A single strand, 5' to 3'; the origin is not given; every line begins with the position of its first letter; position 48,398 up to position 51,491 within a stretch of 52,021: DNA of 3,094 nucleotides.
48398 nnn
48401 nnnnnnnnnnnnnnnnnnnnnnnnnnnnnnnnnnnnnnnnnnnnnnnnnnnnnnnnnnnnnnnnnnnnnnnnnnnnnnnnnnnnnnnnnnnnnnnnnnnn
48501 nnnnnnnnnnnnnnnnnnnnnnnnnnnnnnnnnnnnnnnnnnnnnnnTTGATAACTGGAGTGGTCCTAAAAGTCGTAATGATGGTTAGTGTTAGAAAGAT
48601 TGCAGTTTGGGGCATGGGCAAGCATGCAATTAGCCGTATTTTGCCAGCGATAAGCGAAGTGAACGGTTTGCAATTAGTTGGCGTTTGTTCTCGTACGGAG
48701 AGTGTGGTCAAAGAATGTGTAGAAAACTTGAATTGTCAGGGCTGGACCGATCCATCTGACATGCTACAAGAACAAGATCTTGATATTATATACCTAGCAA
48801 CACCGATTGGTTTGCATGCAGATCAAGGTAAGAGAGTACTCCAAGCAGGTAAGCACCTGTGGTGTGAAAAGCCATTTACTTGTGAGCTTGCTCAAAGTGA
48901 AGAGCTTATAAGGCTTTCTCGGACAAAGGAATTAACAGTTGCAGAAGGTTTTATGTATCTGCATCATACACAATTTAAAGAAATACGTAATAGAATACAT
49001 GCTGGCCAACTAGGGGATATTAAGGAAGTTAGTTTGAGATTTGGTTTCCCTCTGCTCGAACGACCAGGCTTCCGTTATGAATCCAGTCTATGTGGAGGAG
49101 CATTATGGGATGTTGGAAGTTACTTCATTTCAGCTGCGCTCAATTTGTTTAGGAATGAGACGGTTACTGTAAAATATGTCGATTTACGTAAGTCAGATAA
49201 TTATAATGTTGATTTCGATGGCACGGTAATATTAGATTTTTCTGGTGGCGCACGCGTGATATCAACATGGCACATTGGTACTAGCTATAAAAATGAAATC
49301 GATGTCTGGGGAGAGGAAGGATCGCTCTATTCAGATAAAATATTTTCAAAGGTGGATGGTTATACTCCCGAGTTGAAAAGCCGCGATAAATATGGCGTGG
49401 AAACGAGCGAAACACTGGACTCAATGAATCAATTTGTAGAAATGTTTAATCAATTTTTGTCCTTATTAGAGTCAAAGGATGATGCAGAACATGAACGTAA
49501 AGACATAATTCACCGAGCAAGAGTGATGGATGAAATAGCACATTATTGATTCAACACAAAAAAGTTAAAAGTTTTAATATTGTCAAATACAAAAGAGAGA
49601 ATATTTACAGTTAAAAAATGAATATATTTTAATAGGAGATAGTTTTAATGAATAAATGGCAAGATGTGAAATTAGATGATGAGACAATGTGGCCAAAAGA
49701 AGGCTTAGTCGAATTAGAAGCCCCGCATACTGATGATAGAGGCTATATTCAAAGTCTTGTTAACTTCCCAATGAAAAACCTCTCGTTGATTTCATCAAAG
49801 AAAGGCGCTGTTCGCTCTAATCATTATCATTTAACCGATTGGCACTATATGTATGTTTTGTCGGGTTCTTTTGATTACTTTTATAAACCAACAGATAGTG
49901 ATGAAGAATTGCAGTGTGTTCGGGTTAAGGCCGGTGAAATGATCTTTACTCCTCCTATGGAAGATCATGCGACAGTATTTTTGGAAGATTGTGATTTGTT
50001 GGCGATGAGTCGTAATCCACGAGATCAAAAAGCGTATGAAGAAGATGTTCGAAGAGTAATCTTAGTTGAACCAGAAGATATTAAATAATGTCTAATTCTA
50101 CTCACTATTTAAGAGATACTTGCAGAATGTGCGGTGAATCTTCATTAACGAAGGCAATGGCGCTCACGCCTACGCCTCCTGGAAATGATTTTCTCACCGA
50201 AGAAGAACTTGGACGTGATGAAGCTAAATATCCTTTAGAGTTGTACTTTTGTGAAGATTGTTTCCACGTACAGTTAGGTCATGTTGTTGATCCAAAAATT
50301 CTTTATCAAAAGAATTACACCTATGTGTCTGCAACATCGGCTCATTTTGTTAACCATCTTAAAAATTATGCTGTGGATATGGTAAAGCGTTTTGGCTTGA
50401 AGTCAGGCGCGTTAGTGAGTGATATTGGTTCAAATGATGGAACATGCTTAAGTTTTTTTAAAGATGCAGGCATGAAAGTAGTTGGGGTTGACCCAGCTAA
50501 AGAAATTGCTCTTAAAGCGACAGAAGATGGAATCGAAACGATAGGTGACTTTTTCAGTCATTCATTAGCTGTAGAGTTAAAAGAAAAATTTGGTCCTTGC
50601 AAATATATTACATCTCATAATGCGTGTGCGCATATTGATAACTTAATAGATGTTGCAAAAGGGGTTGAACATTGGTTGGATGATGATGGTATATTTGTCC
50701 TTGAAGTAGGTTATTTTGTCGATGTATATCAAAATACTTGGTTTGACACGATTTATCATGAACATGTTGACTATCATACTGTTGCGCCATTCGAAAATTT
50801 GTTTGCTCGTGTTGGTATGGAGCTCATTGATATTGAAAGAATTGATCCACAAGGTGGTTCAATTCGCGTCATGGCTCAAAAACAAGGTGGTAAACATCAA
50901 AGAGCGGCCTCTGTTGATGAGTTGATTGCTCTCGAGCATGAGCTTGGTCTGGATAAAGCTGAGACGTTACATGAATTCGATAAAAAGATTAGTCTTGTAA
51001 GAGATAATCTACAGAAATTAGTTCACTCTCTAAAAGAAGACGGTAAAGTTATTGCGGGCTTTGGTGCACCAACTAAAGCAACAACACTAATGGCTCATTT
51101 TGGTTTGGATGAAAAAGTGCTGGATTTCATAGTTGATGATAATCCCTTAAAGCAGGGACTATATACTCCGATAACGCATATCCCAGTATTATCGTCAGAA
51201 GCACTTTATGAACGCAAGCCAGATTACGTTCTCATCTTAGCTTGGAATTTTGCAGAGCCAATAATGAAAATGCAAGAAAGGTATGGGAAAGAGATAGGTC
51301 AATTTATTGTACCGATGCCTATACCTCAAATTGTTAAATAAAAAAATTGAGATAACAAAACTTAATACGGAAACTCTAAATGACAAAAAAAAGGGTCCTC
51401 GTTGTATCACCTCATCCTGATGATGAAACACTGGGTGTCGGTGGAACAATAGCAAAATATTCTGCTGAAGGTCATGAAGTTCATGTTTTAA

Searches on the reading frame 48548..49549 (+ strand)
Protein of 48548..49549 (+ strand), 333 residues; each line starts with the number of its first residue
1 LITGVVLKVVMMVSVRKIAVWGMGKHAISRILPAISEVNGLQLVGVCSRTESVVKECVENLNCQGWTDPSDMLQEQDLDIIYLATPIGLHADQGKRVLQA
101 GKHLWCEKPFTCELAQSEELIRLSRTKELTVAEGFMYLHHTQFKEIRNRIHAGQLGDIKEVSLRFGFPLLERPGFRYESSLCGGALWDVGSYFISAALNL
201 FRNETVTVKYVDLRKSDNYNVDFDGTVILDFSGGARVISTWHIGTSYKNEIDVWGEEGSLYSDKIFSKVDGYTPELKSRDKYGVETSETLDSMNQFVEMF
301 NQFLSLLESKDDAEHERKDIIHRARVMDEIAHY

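Call 33: search_protein_families(library=pfam, proteins=[window:48548-49549:+], max_evalue=0.0001)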
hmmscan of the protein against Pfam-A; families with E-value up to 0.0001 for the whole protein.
window:48548-49549:+ (333 aa): 2 families
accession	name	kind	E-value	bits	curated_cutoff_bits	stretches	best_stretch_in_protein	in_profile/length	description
PF01408.29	GFO_IDH_MocA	-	3.6e-21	76.5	24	1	17-135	2-120/120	Oxidoreductase family, NAD-binding Rossmann fold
PF22725.1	GFO_IDH_MocA_C3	-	4.5e-18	65.9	27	1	143-260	1-123/124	GFO/IDH/MocA C-terminal domain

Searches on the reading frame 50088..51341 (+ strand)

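Call 33: search_protein_families(library=pfam, proteins=[window:50088-51341:+], max_evalue=0.0001)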
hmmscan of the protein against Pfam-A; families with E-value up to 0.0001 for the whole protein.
window:50088-51341:+ (417 aa): 4 families
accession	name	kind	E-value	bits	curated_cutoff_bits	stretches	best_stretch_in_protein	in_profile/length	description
PF08484.17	Methyltransf_14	-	1e-53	181.8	23.5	1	255-411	3-160/160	C-methyltransferase C-terminal domain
PF08421.16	Methyltransf_13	-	8.3e-21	74.4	31.3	1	12-73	1-62/62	Putative zinc binding domain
PF13489.12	Methyltransf_23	-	4.5e-11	43.2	27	1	90-247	4-162/164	Methyltransferase domain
PF08242.18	Methyltransf_12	-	6.9e-05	23.9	30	0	112-203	2-98/98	Methyltransferase domain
